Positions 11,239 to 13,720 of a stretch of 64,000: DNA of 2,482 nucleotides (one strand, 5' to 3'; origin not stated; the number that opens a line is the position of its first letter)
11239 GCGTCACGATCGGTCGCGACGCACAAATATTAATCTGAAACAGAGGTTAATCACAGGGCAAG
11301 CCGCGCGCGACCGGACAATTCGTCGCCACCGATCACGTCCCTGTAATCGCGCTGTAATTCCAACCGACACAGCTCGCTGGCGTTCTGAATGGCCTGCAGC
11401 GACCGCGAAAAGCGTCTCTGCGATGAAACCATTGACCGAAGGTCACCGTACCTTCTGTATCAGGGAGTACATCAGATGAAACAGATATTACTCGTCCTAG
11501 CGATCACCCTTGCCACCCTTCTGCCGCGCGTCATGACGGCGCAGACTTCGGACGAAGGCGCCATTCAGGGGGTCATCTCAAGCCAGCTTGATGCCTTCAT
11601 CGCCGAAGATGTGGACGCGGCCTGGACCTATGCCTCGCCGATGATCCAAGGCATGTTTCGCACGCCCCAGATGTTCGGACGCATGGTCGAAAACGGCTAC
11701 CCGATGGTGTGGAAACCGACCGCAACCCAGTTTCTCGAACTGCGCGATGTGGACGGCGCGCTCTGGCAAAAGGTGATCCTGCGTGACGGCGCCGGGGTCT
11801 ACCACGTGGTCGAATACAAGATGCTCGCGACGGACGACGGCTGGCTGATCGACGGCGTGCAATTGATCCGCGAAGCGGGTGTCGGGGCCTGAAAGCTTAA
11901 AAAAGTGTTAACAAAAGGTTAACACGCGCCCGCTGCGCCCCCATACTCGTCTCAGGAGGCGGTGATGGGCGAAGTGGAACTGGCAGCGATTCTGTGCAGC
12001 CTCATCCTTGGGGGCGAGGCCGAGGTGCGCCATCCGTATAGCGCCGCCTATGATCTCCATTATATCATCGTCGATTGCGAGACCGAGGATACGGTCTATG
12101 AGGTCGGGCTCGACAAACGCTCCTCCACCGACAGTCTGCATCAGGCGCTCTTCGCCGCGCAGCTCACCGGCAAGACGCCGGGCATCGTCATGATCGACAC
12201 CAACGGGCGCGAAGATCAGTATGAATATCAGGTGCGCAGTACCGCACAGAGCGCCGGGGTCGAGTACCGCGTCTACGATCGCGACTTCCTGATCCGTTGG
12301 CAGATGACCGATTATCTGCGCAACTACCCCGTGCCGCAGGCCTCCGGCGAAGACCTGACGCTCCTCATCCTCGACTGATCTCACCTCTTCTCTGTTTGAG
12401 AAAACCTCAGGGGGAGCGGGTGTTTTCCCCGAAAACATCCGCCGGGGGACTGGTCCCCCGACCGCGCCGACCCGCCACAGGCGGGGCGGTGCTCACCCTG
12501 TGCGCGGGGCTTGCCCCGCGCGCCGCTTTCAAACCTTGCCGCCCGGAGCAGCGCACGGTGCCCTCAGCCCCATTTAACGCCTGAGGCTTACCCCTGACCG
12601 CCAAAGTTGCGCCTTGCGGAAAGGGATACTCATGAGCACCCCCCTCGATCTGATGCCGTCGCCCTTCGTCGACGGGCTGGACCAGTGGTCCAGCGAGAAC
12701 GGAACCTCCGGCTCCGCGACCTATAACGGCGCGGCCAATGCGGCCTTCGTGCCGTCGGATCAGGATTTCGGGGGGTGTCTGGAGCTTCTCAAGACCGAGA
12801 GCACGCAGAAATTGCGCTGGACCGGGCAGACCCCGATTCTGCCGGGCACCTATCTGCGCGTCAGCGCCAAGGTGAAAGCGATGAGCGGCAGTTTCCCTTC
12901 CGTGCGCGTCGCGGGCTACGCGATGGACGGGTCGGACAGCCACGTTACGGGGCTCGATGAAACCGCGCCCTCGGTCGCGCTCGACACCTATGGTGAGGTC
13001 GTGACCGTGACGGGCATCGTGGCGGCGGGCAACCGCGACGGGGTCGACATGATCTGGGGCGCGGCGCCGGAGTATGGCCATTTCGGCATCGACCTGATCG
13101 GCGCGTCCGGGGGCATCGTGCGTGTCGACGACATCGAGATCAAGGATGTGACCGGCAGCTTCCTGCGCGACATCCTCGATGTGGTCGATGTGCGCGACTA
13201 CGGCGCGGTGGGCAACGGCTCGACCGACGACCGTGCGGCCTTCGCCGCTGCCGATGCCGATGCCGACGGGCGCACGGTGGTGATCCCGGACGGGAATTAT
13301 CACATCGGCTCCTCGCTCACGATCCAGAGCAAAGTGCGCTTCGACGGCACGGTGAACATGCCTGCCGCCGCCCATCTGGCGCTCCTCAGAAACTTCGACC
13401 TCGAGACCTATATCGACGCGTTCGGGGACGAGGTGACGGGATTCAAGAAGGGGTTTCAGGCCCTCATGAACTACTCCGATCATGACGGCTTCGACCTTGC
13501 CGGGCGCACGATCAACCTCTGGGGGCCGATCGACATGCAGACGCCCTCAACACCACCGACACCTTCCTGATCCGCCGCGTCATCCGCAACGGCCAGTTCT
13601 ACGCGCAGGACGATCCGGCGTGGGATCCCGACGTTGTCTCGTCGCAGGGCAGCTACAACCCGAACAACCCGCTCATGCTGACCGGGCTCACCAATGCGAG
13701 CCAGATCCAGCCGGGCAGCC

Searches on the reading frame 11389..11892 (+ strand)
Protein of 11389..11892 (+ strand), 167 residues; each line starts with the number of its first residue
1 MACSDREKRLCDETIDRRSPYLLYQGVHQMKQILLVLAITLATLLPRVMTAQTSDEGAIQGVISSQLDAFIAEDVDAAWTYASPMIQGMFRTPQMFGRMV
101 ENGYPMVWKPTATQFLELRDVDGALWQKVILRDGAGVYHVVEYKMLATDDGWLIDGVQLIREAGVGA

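Call 5: search_protein_families(library=pfam, proteins=[window:11389-11892:+], max_evalue=0.01)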
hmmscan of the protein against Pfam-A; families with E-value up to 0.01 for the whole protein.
window:11389-11892:+ (167 aa): 1 family
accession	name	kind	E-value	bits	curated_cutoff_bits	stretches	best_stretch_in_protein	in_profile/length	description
PF16156.12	DUF4864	-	1.1e-36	126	27.1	1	53-164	2-114/117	Domain of unknown function (DUF4864)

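Call 6: search_protein_families(library=ncbifam, proteins=[window:11389-11892:+], max_evalue=0.01)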
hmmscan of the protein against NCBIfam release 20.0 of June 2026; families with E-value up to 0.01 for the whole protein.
window:11389-11892:+ (167 aa): 0 families

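Call 11: search_protein_families(library=phrogs, proteins=[window:11389-11892:+], max_evalue=0.1)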
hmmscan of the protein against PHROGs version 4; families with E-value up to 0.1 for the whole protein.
window:11389-11892:+ (167 aa): 0 families

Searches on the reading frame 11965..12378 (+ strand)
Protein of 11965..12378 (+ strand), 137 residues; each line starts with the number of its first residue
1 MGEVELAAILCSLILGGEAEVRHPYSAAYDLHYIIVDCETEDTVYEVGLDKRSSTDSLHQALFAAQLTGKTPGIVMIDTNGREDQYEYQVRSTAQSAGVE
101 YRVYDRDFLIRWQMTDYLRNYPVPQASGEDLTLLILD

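Call 5: search_protein_families(library=pfam, proteins=[window:11965-12378:+], max_evalue=0.01)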
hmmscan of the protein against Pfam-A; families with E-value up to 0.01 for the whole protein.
window:11965-12378:+ (137 aa): 0 families

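Call 6: search_protein_families(library=ncbifam, proteins=[window:11965-12378:+], max_evalue=0.01)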
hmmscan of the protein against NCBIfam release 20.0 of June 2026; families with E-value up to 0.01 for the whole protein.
window:11965-12378:+ (137 aa): 0 families

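Call 11: search_protein_families(library=phrogs, proteins=[window:11965-12378:+], max_evalue=0.1)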
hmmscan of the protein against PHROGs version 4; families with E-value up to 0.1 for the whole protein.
window:11965-12378:+ (137 aa): 0 families

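Call 14: search_solved_structures(query=window:11965-12378:+, max_evalue=1)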
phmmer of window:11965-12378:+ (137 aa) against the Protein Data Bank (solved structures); distinct sequences matched with E-value up to 1: 0.

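Call 15: find_homologous_proteins(query=window:11965-12378:+)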
Query window:11965-12378:+ (137 aa): 297 proteins with E <= 0.001 among 350 candidates; the best 120 are listed.
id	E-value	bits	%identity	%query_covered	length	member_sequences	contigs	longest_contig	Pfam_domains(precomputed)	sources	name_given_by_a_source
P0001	2.8e-85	301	100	100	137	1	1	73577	-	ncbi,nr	ncbi:MAG: hypothetical protein VX874_07695 [Pseudomonadota bacterium]|nr:hypothetical protein [Pseud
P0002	1.3e-74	266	85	100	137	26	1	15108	-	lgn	-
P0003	7.0e-73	261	84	100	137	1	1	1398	-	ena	-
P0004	5.8e-60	219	73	98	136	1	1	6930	-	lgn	-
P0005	2.6e-58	213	73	93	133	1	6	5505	-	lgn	-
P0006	7.2e-56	206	73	93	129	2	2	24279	-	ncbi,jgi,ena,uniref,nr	ncbi:hypothetical protein [Vannielia sp.]|uniref:hypothetical protein n=1 Tax=Vannielia sp. TaxID=28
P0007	5.7e-52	193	73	88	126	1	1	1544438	-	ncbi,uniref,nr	ncbi:hypothetical protein [Aliiroseovarius subalbicans]|uniref:hypothetical protein n=1 Tax=Aliirose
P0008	6.7e-52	193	73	91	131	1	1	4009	-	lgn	-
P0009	7.8e-52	192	69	93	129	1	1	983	-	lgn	-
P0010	1.5e-50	188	66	91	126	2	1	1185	-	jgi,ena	-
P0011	4.4e-50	187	68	89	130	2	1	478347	-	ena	-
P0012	4.9e-50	187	68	89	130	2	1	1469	-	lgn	-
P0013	5.7e-50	186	67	91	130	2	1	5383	-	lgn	-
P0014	5.8e-50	186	65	100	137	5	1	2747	-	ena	-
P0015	2.7e-49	184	69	93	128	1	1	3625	-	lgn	-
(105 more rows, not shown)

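Call 17: find_related_loci(query=A1, collection=genome_contigs, flank=4000)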
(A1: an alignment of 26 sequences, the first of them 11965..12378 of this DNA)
Query A1 (137 aa) in genome_contigs; peptide patterns used: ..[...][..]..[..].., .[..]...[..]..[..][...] (x = any residue, [..] = any of these).
185 stretches matched a pattern; 130 encode a relative of the query (tblastn E <= 1e-3); the best 80 are kept; 80 distinct loci.
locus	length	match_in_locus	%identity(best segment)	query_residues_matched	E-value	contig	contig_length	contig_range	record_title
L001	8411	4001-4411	85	1-137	2e-80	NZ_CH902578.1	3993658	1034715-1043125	Maritimibacter alkaliphilus HTCC2654 1099457000270, whole genome shotgun sequence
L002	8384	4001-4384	73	1-128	5e-62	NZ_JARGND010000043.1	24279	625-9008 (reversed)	MAG: Vannielia sp. isolate bin_ak_oxhcr2.013 NODE_1332_length_24279_cov_10.281209, whole genome shotgun sequence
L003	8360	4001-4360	73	1-120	1e-57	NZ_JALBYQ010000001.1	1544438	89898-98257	Aliiroseovarius subalbicans strain N1Y82 NODE_1_length_1544438_cov_503.058916, whole genome shotgun sequence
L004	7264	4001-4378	66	1-126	1e-55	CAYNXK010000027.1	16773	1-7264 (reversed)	MAG TPA_asm: uncultured Aliiroseovarius sp. isolate binchicken_co102_234 genome assembly, contig: NODE_2061_length_16773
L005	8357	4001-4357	70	1-119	2e-54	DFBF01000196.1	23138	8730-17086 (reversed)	MAG TPA_asm: Rhodobacteraceae bacterium UBA3087 UBA3087_contig_24561, whole genome shotgun sequence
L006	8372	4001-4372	66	1-123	7e-54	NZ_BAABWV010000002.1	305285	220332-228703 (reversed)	Aquicoccus sp. SU-CL01552 sequence02, whole genome shotgun sequence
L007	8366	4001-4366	68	3-124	1e-52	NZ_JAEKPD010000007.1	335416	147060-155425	Palleronia pontilimi strain KCTC 52957 contig7, whole genome shotgun sequence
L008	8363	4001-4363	68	1-121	1e-52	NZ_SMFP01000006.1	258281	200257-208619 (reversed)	Antarcticimicrobium sediminis strain S4J41 T4a4_scaffold6, whole genome shotgun sequence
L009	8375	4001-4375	66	1-124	9e-51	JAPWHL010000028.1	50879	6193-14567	Roseovarius aestuarii strain G21610-S1 NODE_28_length_50879_cov_63.7284, whole genome shotgun sequence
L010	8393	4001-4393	64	1-132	3e-50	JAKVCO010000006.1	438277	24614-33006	MAG: Rhodobacteraceae bacterium isolate ALOHA_ZT_56 ZT-Rhodobacteraceae-1_6, whole genome shotgun sequence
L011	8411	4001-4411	65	1-137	7e-50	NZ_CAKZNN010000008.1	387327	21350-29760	MAG: uncultured Maritimibacter sp. isolate SRR2103027_bin.19_CONCOCT_v1.1_MAG ERZ1742199.6, whole genome shotgun sequenc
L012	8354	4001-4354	69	3-120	2e-49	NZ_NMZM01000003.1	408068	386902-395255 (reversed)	Oceaniglobus indicus strain 1-19b NODE_3_length_408068_cov_281.844, whole genome shotgun sequence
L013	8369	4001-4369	63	3-125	9e-50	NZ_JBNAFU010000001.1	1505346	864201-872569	Tropicimonas sp. S265A Scaffold1, whole genome shotgun sequence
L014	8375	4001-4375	65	3-128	4e-49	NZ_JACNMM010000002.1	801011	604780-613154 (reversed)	Oceaniglobus trochenteri strain G4 Scaffold1_2, whole genome shotgun sequence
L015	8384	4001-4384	63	1-128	2e-49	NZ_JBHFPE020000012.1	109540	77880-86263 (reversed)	Roseovarius sp. S1116L3 NODE_12_length_109540_cov_152.174707, whole genome shotgun sequence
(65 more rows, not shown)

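Call 31: predict_structure(alignment_id=A1)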
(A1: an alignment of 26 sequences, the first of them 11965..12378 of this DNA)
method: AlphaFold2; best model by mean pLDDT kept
length: 137 residues; sequences in the alignment: 26
mean_pLDDT: 90.4   pTM: 0.76
mean pLDDT of the five models: 90.4, 89.7, 86.6, 86.6, 86.4
residues with pLDDT >= 90: 100; 70-90: 26; 50-70: 11; < 50: 0
segments of 3 or more residues with pLDDT < 50: none
pLDDT, mean of each block of 10 residues (from residue 1): 88 95 93 96 95 89 97 95 93 97 94 89 75 61
secondary structure, 60 per line:
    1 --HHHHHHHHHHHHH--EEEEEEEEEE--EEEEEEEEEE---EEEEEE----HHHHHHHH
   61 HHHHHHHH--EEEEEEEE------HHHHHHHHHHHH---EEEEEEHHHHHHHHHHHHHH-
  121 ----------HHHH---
elements in order: H3-15 E18-27 E30-39 E43-48 H53-68 E71-78 H85-96 E100-105 H106-119 H131-134

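Call 33: fold_search(model_id=the predicted structure, library=pdb)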
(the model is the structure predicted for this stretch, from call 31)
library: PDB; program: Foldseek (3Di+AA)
matches with E <= 10: 1150; with E <= 0.001: 0
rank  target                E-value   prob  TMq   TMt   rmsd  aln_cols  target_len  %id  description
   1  5wha_J                3.3e-03  0.97  0.38  0.36  13.0       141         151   11  KRas G12V, bound to GDP and miniprotein 225-11 (released 2018-01-03)
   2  9rkn_D                6.8e-03  0.91  0.38  0.33  14.3       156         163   13  Crystal Structure of ACBI4-mediated ternary complex of KRAS G12R GCP with pVHL:ElonginC:ElonginB (released 2025-11-12)
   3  9hjo_A                6.8e-03  0.82  0.34  0.25  13.9       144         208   14  FANCM-FAAP24-dsDNA complex (released 2025-06-11)
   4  7z6h_E                7.2e-03  0.89  0.31  0.16   9.1       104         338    9  Structure of DNA-bound human RAD17-RFC clamp loader and 9-1-1 checkpoint clamp (released 2022-05-04)
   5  7ouf_B                8.8e-03  0.72  0.27  0.16  18.6       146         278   11  Structure of the STLV intasome:B56 complex bound to the strand-transfer inhibitor XZ450 (released 2021-08-18)
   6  2gjs_B                1.1e-02  0.87  0.37  0.36  13.3       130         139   12  The crystal structure of human RRAD in complex with GDP (released 2006-04-11)
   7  7edb_A                1.7e-02  0.82  0.41  0.20   8.6       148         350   17  EcoT38I restriction endonuclease complexed with DNA (released 2022-03-16)
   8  3icq_C                1.8e-02  0.89  0.42  0.37  12.7       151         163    8  Karyopherin nuclear state (released 2009-08-25)
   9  2e18_A                2.1e-02  0.92  0.31  0.18   7.2        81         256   17  Crystal structure of project PH0182 from Pyrococcus horikoshii OT3 (released 2007-04-24)
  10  4bxo_A                2.3e-02  0.82  0.33  0.24  12.0       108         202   14  Architecture and DNA recognition elements of the Fanconi anemia FANCM- FAAP24 complex (released 2013-08-28)
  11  3n05_B                2.7e-02  0.96  0.36  0.10  12.9        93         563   18  CRYSTAL STRUCTURE OF NH3-DEPENDENT NAD+ SYNTHETASE FROM STREPTOMYCES AVERMITILIS (released 2010-07-07)
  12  3q72_A                3.0e-02  0.77  0.38  0.37  12.3       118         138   11  Crystal Structure of Rad G-domain-GTP Analog Complex (released 2011-09-21)
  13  7tid_E                3.5e-02  0.75  0.32  0.16   7.2        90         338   10  Structure of the yeast clamp loader (Replication Factor C RFC) bound to the sliding clamp (Proliferating Cell Nuclear  (released 2022-02-16)
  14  7ste_E                4.8e-02  0.54  0.27  0.14   7.2        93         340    9  Rad24-RFC ADP state (released 2022-04-06)
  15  3cph_A                5.5e-02  0.82  0.42  0.35  12.1       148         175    7  Crystal structure of Sec4 in complex with Rab-GDI (released 2008-05-06)
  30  1y88                  8.1e-02  0.85  0.49  0.39   4.1       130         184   10  Crystal Structure of Protein of Unknown Function AF1548 (released 2004-12-21)
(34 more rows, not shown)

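Call 59: search_solved_structures(query=A1, max_evalue=10)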
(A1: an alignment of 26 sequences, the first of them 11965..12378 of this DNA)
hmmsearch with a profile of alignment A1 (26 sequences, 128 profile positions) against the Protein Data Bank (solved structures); distinct sequences matched with E-value up to 10: 1.
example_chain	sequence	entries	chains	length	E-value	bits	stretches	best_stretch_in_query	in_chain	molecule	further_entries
5vto_A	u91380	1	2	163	0.28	14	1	71-122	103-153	Blasticidin M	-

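Call 60: search_protein_families(library=pfam, proteins=[window:11965-12378:+], max_evalue=1)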
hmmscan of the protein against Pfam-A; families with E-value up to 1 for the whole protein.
window:11965-12378:+ (137 aa): 0 families

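Call 74: search_dna_similar(query=window:11965-12375:+, collection=phages, mode=protein, max_evalue=0.001)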
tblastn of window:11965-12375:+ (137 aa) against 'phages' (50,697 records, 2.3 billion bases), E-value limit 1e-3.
Records with a match: 4; places in all: 4; records where one place covers at least 80% of the query: 0.
Best place of each record, by identity: <60% 4.
By first word of the organism name: Nitratiruptor 4.
By host as written in the record: Nitratiruptor sp. YY08-14 1; Nitratiruptor sp. YY08-10 1; Nitratiruptor sp. YY08-13 1; Nitratiruptor sp. YY08-26 1.
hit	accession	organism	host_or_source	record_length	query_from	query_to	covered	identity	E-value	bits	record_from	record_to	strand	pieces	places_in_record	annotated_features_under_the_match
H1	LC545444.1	Nitratiruptor phage NrS-3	Nitratiruptor sp. YY08-14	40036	9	111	75%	33.0%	4e-8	56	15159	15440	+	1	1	hypothetical protein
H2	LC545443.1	Nitratiruptor phage NrS-2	Nitratiruptor sp. YY08-10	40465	9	111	75%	33.0%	4e-8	56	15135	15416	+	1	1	hypothetical protein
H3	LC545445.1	Nitratiruptor phage NrS-4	Nitratiruptor sp. YY08-13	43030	36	111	55%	36.8%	7e-8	55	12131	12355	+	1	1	hypothetical protein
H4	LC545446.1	Nitratiruptor phage NrS-5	Nitratiruptor sp. YY08-26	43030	36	111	55%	36.8%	7e-8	55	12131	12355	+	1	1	hypothetical protein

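Call 75: search_dna_similar(query=window:11965-12375:+, collection=plasmids, mode=protein, max_evalue=0.001)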
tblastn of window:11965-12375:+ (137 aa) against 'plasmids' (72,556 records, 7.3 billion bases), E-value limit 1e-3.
No match.

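Call 76: get_annotated_region(hit=H1, flank=5000)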
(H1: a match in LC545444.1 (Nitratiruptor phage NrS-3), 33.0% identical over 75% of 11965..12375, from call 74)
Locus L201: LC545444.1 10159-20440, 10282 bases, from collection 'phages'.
description: Nitratiruptor phage NrS-3 DNA, complete genome.
organism: Nitratiruptor phage NrS-3 (NCBI taxid 2725865)
taxonomy: Viruses; Duplodnaviria; Heunggongvirae; Uroviricota; Caudoviricetes
host: Nitratiruptor sp. YY08-14; source: marine hydrothermal vent chimney; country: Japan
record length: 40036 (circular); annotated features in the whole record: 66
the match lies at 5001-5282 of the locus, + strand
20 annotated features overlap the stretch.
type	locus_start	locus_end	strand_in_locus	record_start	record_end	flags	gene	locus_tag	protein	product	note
CDS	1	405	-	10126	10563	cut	-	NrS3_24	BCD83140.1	single-strand DNA-binding protein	-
CDS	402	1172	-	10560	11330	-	-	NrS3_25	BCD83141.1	phage recombination protein Beta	-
CDS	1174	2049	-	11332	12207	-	-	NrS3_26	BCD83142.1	hypothetical protein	-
CDS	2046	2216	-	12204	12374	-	-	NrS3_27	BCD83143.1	hypothetical protein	-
CDS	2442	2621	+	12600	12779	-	-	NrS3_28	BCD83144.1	hypothetical protein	-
CDS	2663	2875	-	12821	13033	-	-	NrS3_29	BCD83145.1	hypothetical protein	-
CDS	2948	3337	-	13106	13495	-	-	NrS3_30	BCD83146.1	hypothetical protein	-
CDS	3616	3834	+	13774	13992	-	-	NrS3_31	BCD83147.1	hypothetical protein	-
CDS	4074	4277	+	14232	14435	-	-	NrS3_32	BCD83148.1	hypothetical protein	-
CDS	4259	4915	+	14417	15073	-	-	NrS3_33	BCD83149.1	hypothetical protein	-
CDS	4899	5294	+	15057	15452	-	-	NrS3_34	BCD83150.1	hypothetical protein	-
CDS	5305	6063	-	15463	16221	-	-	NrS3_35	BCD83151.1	hypothetical protein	-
CDS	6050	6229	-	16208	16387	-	-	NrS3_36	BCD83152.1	hypothetical protein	-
CDS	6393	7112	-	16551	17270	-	-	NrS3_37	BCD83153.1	phage repressor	-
CDS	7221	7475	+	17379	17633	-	-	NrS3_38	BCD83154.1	hypothetical protein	-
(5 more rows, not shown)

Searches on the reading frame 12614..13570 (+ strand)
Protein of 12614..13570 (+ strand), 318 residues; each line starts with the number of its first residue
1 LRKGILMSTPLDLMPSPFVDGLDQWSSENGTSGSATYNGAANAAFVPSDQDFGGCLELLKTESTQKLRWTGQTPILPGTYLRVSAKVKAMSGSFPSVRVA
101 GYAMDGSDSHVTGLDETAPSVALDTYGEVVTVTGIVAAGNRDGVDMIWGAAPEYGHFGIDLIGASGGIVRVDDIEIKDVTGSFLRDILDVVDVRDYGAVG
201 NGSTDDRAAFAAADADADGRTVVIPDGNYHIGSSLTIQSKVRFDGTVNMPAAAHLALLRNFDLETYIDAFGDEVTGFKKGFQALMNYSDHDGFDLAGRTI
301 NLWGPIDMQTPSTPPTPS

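Call 5: search_protein_families(library=pfam, proteins=[window:12614-13570:+], max_evalue=0.01)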
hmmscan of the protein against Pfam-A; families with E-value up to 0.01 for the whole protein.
window:12614-13570:+ (318 aa): 1 family
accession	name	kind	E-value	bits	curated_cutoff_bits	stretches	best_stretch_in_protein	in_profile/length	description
PF12708.12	Pect-lyase_RHGA_epim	-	1.2e-09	38.7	27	1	191-250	2-65/213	Rhamnogalacturonase A/epimerase, pectate lyase-like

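Call 6: search_protein_families(library=ncbifam, proteins=[window:12614-13570:+], max_evalue=0.01)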
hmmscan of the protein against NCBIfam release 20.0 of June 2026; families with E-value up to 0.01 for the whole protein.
window:12614-13570:+ (318 aa): 1 family
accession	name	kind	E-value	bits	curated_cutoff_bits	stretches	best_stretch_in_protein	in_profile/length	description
NF049898.1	RhamgalacuronBT4146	equivalog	0.0002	20.3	500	1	193-242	1-52/445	rhamnogalacturonidase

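Call 11: search_protein_families(library=phrogs, proteins=[window:12632-13570:+], max_evalue=0.1)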
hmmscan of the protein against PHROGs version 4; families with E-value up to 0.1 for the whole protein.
window:12632-13570:+ (312 aa): 23 families
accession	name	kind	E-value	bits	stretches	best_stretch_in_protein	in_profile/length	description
phrog_17959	-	unknown function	1.8e-07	31.5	1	184-241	32-89/503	-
phrog_2234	-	tail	1.8e-07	31.2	1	184-236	185-240/757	tail spike protein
phrog_12123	-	tail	5.7e-06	26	1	184-238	84-141/799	tail spike protein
phrog_4775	-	connector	1.6e-05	24.2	1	175-240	124-187/876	pre-neck appendage protein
phrog_18522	-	tail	6e-05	22.6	1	183-236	172-226/612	tail protein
phrog_14442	-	tail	0.0002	21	1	182-240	190-253/733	tail protein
phrog_7458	-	tail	0.00029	20.2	1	172-236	113-177/732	tail spike protein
phrog_20911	-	tail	0.00034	20.4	1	168-232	148-214/654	tail spike protein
phrog_18162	-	tail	0.00042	19.6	1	174-232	209-269/800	tail fiber protein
phrog_27786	-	tail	0.00044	19.9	1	166-242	61-140/729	tail spike protein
phrog_17312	-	tail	0.00053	19.4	1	183-252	293-362/792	tail protein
phrog_14558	-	tail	0.0017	17.6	1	179-249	98-172/740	tail spike protein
phrog_17212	-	connector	0.0018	17.8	1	180-229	137-189/631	pre-neck appendage protein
phrog_9707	-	tail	0.004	16.8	1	168-232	167-233/667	tail protein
phrog_1171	-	tail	0.0046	16.4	1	170-258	185-274/954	tail spike protein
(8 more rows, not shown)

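Call 12: search_solved_structures(query=window:12632-13570:+, max_evalue=1)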
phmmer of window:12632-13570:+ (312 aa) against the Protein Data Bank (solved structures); distinct sequences matched with E-value up to 1: 13.
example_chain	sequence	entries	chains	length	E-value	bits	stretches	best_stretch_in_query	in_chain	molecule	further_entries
5zru_A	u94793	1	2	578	9.4e-06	28.6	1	157-233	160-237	Alpha-1,3-glucanase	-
3eqn_A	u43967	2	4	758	0.0022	20.8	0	186-239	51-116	Glucan 1,3-beta-glucosidase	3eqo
5lw3_A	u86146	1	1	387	0.0028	20.5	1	186-227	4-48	Poly(beta-D-mannuronate) C5 epimerase 6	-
3zpp_A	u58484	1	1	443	0.011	18.5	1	184-235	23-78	CELL WALL SURFACE ANCHOR FAMILY PROTEIN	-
2pyg_A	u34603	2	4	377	0.014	18.2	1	186-227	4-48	Poly(beta-D-mannuronate) C5 epimerase 4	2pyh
4mr0_A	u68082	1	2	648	0.016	18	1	184-234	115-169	Plasmin and fibronectin-binding protein A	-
5m5z_A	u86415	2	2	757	0.017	17.9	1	186-211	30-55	Beta-1,3-glucanase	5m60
9ozd_A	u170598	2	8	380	0.061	16.1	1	186-242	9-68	Polysaccharide lyase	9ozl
7b8b_A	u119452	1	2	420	0.062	16.1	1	172-231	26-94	Polygalacturonase ADPG2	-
2uve_A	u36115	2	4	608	0.093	15.5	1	183-249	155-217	EXOPOLYGALACTURONASE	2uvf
1h80_A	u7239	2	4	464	0.14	14.9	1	184-232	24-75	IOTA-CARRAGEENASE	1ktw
3lmw_A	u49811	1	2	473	0.15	14.8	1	184-232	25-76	Iota-carrageenase, CgiA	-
7chu_A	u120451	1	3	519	0.33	13.7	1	166-240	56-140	Putative pectin lyase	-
